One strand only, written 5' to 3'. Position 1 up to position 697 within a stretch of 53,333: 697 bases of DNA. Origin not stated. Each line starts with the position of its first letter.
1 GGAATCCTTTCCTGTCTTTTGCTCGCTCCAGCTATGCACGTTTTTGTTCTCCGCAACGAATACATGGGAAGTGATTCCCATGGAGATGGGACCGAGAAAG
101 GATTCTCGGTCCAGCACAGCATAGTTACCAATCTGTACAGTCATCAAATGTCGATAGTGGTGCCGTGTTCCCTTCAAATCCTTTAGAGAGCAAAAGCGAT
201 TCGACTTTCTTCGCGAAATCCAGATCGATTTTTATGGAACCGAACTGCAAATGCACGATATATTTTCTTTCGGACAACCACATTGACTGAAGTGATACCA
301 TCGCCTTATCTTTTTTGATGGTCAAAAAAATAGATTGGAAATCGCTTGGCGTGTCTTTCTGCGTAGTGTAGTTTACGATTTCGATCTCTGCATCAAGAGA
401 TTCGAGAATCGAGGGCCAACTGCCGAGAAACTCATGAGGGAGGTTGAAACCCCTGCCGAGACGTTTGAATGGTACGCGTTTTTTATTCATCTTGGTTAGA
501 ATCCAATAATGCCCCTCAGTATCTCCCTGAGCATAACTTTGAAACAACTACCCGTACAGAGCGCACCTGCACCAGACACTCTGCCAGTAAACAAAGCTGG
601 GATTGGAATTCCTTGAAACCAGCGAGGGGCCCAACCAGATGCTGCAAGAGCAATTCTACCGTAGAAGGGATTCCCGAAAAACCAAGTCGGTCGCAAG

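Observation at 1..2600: AT-rich orphan Rhs/YD-repeat toxin module with putative immunity gene, frameshifted and without its own start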

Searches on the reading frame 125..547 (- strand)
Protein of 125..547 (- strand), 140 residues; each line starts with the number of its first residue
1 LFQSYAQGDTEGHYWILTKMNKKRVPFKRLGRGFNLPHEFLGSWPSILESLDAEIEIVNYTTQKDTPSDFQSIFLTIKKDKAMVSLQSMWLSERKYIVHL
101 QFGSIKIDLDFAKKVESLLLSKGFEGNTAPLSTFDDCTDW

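Call 5: search_protein_families(library=pfam, proteins=[window:125-547:-], max_evalue=0.01)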
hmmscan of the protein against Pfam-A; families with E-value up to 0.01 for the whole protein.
window:125-547:- (140 aa): 0 families

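Call 7: search_protein_families(library=ncbifam, proteins=[window:125-547:-], max_evalue=0.1)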
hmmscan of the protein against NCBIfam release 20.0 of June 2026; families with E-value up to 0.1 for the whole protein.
window:125-547:- (140 aa): 1 family
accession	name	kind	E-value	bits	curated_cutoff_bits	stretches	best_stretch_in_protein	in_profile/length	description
NF003033.0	PRK03911.1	equivalog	0.062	12.9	248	1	44-120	76-148/264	HrcA family transcriptional regulator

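Call 8: search_protein_families(library=pfam, proteins=[window:125-490:-], max_evalue=10)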
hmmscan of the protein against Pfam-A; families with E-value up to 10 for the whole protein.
window:125-490:- (121 aa): 0 families

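Call 9: find_encoding_contigs(protein=window:125-490:-, flank=10000, max_places=6)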
Protein window:125-490:- (121 aa): 5 contigs read that carry it; 5 places shown.
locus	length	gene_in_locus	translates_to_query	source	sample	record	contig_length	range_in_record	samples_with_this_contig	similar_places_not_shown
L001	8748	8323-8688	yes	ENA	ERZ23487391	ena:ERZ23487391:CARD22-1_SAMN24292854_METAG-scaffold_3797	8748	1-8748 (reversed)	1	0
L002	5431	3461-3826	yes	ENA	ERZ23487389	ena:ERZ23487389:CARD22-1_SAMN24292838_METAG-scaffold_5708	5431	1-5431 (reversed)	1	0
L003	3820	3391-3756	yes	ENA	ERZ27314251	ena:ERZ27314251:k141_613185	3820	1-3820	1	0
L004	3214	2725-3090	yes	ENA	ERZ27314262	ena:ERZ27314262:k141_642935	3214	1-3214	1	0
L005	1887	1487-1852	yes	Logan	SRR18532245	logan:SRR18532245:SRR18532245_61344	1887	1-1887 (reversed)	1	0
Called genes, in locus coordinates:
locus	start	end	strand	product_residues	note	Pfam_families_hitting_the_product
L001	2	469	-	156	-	?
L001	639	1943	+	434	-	PF01011:PQQ (faint), PF13570:Beta-prop_ACSF4, PF13360:PQQ_2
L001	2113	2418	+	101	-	-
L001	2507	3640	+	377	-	PF00437:T2SSE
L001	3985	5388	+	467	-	-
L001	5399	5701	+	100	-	-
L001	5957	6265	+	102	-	-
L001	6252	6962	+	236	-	PF05593:RHS_repeat (faint)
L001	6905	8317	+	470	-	-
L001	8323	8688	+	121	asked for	-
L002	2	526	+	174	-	?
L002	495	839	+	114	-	-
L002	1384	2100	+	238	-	PF05593:RHS_repeat (faint)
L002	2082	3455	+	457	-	-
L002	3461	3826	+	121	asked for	-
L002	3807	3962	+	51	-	-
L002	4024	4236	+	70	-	PF10049:DUF2283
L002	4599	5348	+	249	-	-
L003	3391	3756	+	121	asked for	-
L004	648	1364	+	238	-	PF05593:RHS_repeat (faint)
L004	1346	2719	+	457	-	-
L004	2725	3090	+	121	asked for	-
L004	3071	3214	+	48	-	?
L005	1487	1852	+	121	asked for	-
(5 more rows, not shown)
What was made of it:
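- Gene callers placed starts inside it, giving products of 457 and 470 aa (call 9).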

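Call 23: find_homologous_proteins(query=window:125-490:-, max_evalue=1)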
Query window:125-490:- (121 aa): 1 proteins with E <= 1 among 3 candidates.
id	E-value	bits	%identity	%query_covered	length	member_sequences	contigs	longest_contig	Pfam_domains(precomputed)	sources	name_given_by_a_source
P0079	5.4e-75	267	100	100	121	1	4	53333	-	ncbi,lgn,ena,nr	ncbi:MAG: hypothetical protein MI923_15615 [Phycisphaerales bacterium]|nr:hypothetical protein [Phyc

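Call 30: predict_structure(protein=window:128-490:-)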
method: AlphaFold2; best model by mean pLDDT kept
length: 121 residues; sequences in the alignment: 1
mean_pLDDT: 56.9   pTM: 0.51
mean pLDDT of the five models: 56.9, 52.4, 46.3, 45.5, 41.0
residues with pLDDT >= 90: 0; 70-90: 32; 50-70: 51; < 50: 38
segments of 3 or more residues with pLDDT < 50: 1-16, 47-49, 84-86, 108-121
pLDDT, mean of each block of 10 residues (from residue 1): 34 44 69 72 54 68 66 52 54 75 60 39 32
secondary structure, 60 per line:
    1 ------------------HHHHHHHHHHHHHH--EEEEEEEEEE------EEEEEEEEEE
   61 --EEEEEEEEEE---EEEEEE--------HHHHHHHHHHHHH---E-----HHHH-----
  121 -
elements in order: H19-32 E35-44 E51-60 E63-72 E76-81 H90-102 H112-115
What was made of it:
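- Tried and rejected: The immunity model was weak (pLDDT 57, pTM 0.51, call 30).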

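Call 55: search_solved_structures(query=A3, max_evalue=1)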
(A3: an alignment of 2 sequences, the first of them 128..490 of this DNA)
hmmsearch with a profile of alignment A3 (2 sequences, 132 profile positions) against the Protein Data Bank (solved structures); distinct sequences matched with E-value up to 1: 0.

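Call 71: search_solved_structures(query=A4, max_evalue=1)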
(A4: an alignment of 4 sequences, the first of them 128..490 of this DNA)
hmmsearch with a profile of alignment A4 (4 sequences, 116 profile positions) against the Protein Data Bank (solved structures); distinct sequences matched with E-value up to 1: 0.

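Call 73: search_protein_families(library=pfam, alignment_id=A4, max_evalue=1)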
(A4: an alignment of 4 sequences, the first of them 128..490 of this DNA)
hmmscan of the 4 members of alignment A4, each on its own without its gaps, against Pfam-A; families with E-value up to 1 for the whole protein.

A. member 1, window:128-490:- (121 aa): 0 families

B. families by the number of members that match (of 4 scanned): 2 families
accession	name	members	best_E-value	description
PF22142.1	Hao_C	1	0.058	Hydroxylamine oxidoreductase, C-terminal domain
PF25797.1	PDF2_C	1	0.23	PDF2-like, C-terminal domain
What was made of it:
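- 125..490 (-): Putative immunity gene (rhsI-like), 121 aa, intact. It has no signal peptide or transmembrane segment. It is NCBI MCG8406622.1 (MI923_15615). No Pfam or PDB match (calls 8, 55, 71, 73).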
